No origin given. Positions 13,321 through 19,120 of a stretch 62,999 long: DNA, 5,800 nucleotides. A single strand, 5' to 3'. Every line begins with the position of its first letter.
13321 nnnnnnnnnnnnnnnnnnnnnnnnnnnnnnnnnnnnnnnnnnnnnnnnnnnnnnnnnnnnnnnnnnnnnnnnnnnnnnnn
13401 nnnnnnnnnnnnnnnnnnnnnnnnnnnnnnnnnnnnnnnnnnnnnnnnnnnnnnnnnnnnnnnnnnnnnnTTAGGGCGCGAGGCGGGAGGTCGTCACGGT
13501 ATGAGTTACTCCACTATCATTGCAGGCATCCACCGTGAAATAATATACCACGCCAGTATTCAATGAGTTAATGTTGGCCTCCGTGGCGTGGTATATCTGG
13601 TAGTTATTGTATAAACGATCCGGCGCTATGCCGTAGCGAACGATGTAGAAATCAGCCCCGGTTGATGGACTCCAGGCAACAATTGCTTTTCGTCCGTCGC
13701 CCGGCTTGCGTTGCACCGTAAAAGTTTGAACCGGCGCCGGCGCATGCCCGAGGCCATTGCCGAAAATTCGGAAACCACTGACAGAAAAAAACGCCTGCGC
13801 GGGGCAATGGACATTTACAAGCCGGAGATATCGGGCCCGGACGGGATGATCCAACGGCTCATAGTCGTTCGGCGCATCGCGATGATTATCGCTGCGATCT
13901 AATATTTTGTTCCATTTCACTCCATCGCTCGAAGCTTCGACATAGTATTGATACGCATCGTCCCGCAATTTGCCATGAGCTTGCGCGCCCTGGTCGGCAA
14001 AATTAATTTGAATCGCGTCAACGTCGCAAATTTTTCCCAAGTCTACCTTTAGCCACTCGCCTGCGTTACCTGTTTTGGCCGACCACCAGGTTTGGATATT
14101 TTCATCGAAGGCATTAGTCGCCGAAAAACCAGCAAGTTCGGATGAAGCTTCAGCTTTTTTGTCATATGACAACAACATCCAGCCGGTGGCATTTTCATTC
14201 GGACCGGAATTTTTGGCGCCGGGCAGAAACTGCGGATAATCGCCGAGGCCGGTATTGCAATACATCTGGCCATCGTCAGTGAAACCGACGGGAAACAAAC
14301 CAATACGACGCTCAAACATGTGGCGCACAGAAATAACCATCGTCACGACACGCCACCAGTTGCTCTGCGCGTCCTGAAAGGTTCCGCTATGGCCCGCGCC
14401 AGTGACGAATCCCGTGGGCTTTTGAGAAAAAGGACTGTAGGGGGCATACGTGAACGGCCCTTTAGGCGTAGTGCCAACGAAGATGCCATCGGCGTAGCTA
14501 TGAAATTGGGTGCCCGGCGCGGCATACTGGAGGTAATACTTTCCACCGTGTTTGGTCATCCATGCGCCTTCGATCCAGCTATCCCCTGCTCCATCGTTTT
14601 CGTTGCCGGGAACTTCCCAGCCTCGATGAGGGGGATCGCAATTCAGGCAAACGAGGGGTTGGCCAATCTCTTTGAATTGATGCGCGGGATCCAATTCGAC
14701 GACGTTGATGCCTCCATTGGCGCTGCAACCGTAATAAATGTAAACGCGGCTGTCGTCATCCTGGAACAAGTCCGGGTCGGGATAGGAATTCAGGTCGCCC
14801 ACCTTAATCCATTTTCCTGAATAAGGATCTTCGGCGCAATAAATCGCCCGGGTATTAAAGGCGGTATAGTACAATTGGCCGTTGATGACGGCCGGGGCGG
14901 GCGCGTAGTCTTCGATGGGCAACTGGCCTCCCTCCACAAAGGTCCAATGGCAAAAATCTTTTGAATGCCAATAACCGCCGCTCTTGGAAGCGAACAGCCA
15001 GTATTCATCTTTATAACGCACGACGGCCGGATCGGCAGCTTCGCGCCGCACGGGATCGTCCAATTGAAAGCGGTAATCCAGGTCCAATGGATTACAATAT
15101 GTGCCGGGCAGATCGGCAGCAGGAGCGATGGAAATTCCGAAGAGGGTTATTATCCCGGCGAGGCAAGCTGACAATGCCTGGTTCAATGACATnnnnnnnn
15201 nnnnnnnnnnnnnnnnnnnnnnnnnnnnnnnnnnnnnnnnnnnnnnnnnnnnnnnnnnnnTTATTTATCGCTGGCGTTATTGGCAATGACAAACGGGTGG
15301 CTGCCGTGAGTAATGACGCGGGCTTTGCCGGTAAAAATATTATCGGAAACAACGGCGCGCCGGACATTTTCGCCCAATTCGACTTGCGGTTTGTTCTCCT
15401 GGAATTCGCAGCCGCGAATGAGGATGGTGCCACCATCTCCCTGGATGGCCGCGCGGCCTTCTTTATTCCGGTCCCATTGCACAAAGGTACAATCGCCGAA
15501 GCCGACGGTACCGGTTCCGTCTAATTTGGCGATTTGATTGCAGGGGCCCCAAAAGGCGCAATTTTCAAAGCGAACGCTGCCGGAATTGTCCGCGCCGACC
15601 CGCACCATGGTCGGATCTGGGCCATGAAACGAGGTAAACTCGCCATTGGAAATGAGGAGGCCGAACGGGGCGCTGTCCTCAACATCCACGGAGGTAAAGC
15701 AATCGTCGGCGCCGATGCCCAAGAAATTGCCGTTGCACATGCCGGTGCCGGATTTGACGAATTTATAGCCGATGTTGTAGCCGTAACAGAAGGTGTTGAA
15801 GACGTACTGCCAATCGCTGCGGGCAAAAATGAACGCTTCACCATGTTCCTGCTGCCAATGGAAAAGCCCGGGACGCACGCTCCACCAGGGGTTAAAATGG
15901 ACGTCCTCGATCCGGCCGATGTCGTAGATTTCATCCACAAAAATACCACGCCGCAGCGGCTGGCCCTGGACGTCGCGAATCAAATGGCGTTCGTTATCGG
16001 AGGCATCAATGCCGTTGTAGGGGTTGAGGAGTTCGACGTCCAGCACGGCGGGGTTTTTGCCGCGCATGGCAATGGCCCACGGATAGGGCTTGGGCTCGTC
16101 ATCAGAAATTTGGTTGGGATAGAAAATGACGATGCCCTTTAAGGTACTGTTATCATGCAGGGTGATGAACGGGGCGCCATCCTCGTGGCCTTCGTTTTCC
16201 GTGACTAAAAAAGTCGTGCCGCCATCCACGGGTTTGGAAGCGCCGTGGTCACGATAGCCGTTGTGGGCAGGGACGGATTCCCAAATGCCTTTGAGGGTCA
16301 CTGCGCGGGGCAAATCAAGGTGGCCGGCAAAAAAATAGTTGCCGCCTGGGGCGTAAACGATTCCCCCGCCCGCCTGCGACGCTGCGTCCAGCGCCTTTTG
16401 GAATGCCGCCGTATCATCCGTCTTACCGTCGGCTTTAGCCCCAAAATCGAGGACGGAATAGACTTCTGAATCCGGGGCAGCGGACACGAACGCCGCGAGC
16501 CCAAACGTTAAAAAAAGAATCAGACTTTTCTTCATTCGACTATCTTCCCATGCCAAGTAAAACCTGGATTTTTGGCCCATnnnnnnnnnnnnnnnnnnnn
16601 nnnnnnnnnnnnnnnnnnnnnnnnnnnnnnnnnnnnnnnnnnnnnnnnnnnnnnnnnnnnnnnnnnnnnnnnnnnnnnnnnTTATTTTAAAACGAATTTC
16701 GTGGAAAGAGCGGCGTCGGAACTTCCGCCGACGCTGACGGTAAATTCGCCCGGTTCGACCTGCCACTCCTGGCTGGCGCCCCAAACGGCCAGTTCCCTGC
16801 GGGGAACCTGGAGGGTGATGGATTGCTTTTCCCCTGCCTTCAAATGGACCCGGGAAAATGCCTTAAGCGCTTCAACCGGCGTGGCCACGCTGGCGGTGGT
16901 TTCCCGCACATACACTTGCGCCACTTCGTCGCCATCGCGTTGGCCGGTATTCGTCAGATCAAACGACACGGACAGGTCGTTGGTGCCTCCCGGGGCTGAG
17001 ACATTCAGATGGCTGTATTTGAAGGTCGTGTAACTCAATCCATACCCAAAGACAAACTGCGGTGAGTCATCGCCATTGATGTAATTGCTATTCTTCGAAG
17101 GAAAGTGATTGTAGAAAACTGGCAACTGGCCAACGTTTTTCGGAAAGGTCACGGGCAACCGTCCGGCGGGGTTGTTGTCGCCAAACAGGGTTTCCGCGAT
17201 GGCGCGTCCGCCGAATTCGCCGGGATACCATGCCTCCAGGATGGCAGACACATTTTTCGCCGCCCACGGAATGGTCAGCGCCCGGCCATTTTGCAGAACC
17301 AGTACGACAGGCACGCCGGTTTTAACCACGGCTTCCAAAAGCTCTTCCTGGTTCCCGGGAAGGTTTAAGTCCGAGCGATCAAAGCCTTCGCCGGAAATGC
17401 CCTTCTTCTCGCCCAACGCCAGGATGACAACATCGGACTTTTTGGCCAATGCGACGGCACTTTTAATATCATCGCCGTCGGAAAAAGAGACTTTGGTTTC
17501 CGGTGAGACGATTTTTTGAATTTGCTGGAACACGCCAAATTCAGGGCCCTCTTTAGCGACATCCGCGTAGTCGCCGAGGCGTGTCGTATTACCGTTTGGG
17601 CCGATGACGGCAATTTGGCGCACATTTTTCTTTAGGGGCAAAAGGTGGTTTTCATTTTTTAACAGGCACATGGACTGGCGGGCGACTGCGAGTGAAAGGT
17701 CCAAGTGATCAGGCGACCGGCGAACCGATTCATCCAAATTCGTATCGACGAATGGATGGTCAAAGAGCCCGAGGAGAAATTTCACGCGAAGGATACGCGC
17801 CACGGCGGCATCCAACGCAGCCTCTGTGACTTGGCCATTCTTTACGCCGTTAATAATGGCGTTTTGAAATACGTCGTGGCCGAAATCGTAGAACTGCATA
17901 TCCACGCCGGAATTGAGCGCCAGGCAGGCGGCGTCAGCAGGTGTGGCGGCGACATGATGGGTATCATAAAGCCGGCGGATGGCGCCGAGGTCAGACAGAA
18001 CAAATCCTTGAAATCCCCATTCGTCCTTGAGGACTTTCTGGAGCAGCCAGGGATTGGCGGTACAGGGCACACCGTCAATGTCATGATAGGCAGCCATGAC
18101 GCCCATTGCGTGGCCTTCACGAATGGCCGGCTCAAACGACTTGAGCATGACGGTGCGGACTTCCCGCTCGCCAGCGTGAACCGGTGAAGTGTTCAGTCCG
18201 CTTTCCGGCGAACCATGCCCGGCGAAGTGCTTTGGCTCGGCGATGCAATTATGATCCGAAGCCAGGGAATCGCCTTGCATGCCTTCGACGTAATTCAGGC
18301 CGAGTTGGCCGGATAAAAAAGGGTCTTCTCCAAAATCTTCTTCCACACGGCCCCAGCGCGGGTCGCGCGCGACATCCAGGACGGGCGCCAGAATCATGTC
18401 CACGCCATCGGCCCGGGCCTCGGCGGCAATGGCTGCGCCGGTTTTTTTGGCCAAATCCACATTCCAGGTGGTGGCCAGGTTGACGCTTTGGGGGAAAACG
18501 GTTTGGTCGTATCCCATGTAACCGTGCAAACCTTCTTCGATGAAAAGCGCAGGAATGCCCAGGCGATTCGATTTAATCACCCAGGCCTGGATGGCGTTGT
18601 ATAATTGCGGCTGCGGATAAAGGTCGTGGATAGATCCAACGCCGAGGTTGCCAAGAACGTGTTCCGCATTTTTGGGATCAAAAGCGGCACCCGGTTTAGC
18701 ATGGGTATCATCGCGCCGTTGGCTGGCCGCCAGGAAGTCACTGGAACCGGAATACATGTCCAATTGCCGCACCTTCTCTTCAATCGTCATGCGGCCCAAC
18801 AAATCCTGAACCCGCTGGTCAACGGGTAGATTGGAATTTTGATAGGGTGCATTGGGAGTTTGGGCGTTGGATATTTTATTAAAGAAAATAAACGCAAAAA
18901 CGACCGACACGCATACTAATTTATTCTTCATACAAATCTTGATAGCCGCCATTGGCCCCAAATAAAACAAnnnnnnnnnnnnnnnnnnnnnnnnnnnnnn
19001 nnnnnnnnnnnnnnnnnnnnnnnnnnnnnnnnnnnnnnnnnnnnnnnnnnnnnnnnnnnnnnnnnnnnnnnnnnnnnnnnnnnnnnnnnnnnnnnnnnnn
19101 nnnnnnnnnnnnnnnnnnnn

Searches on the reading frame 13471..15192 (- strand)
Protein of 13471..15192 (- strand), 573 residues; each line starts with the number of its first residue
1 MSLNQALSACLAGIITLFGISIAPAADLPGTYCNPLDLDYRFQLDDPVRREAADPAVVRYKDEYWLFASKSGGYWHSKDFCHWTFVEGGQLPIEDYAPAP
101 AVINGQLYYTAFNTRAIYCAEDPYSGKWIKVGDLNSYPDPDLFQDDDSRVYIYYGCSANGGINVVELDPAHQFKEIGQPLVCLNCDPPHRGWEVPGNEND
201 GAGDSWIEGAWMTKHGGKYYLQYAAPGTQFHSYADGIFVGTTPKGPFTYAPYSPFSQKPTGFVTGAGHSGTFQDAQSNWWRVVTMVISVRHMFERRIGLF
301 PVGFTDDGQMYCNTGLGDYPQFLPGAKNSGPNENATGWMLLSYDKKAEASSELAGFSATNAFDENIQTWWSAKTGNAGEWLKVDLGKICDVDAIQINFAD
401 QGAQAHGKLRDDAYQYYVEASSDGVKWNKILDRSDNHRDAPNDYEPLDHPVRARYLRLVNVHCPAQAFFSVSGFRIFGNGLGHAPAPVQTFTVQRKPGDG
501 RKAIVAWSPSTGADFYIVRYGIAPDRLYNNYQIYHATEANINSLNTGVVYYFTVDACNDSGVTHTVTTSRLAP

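Call 15: search_protein_families(library=pfam, proteins=[window:13471-15192:-], max_evalue=0.001)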
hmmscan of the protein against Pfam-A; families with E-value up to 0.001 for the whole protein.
window:13471-15192:- (573 aa): 3 families
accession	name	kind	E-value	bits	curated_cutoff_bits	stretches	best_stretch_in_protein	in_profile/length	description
PF04616.20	Glyco_hydro_43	-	1.3e-24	87.5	32.2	1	48-308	5-286/288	Glycosyl hydrolases family 43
PF00754.31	F5_F8_type_C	-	6.8e-18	65.4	28.2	1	347-462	2-114/127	F5/8 type C domain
PF22633.2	F5_F8_type_C_2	-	3.1e-13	50.6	27.8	1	360-458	1-91/91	NedA-like, galactose-binding domain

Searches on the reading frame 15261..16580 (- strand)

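Call 15: search_protein_families(library=pfam, proteins=[window:15261-16580:-], max_evalue=0.001)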
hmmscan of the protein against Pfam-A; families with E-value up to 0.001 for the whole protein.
window:15261-16580:- (439 aa): 2 families
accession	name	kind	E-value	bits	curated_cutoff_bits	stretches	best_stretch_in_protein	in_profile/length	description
PF12708.12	Pect-lyase_RHGA_epim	-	1.5e-15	58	27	1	42-104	3-66/213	Rhamnogalacturonase A/epimerase, pectate lyase-like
PF13229.12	Beta_helix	-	0.00073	19.6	25.9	0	330-421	5-92/158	Right handed beta helix region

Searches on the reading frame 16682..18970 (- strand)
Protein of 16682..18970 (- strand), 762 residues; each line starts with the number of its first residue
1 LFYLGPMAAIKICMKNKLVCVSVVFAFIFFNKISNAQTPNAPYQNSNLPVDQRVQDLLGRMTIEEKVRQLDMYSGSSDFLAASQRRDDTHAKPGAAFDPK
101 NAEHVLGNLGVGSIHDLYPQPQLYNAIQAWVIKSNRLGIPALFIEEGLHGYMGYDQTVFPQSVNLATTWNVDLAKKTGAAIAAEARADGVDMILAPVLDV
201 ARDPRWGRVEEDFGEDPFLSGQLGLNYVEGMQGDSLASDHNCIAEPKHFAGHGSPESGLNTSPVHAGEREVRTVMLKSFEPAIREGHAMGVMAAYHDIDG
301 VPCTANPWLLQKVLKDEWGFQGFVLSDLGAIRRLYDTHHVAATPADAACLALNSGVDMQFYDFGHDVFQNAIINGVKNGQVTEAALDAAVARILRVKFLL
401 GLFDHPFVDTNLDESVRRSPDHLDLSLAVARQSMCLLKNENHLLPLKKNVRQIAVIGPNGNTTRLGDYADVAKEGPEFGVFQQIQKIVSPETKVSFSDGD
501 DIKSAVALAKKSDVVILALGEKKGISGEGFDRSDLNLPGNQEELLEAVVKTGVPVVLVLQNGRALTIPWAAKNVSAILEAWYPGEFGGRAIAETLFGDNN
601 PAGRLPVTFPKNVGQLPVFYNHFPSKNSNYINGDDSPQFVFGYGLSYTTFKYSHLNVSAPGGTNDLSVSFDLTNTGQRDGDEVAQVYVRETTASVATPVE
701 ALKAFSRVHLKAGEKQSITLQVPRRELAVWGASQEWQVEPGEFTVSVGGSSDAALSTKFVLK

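Call 15: search_protein_families(library=pfam, proteins=[window:16682-18970:-], max_evalue=0.001)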
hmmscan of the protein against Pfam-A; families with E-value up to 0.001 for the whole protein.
window:16682-18970:- (762 aa): 3 families
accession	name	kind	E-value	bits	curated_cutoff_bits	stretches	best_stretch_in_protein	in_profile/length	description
PF00933.27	Glyco_hydro_3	-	1.6e-71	241.8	27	1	62-396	1-316/316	Glycosyl hydrolase family 3 N terminal domain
PF01915.27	Glyco_hydro_3_C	-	1.9e-59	201.4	31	1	434-647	1-200/200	Glycosyl hydrolase family 3 C-terminal domain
PF14310.12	Fn3-like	-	7.9e-24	84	25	1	682-751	1-71/71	Fibronectin type III-like domain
